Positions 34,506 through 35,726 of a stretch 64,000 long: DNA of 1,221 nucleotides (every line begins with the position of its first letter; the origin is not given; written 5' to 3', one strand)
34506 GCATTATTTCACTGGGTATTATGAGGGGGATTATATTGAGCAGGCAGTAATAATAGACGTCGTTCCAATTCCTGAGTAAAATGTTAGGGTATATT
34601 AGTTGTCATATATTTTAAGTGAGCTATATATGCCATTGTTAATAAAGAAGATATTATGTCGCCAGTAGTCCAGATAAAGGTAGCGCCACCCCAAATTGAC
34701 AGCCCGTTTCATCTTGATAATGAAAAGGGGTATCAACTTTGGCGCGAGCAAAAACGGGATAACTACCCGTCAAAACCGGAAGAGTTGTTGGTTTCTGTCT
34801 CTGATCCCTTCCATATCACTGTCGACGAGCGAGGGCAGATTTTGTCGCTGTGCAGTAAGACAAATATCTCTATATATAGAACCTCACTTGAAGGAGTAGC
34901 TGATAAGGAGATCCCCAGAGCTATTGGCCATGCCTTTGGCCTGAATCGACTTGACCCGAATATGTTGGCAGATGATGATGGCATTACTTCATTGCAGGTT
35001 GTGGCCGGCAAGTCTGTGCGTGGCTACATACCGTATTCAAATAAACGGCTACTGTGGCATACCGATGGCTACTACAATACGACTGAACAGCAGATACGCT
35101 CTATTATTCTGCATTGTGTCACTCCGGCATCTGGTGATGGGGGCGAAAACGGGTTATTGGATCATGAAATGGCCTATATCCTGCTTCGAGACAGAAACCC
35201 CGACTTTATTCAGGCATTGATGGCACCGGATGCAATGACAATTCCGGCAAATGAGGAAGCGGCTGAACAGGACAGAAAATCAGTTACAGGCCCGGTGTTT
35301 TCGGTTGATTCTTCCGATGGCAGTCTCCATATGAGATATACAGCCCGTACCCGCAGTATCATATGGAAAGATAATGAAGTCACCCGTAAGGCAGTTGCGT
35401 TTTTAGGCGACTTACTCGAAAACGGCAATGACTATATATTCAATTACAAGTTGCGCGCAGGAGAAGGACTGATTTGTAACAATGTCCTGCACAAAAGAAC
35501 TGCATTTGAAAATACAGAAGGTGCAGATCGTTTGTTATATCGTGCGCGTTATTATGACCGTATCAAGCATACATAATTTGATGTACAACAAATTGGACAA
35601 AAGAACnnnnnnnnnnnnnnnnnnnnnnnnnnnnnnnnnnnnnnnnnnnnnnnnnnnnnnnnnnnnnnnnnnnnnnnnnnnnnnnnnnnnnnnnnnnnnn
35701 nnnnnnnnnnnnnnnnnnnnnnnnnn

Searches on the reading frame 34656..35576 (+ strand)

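Call 16: search_protein_families(library=pfam, proteins=[window:34656-35576:+], max_evalue=0.00001)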
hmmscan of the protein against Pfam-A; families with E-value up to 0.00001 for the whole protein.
window:34656-35576:+ (306 aa): 1 family
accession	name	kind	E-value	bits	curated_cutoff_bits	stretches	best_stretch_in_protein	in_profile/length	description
PF02668.22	TauD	-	3.1e-19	70.3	27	1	88-297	53-266/267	Taurine catabolism dioxygenase TauD, TfdA family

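Call 54: search_protein_families(library=padloc, proteins=[window:34656-35576:+], max_evalue=0.001)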
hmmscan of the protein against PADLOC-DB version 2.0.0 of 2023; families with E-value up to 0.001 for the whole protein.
window:34656-35576:+ (306 aa): 0 families
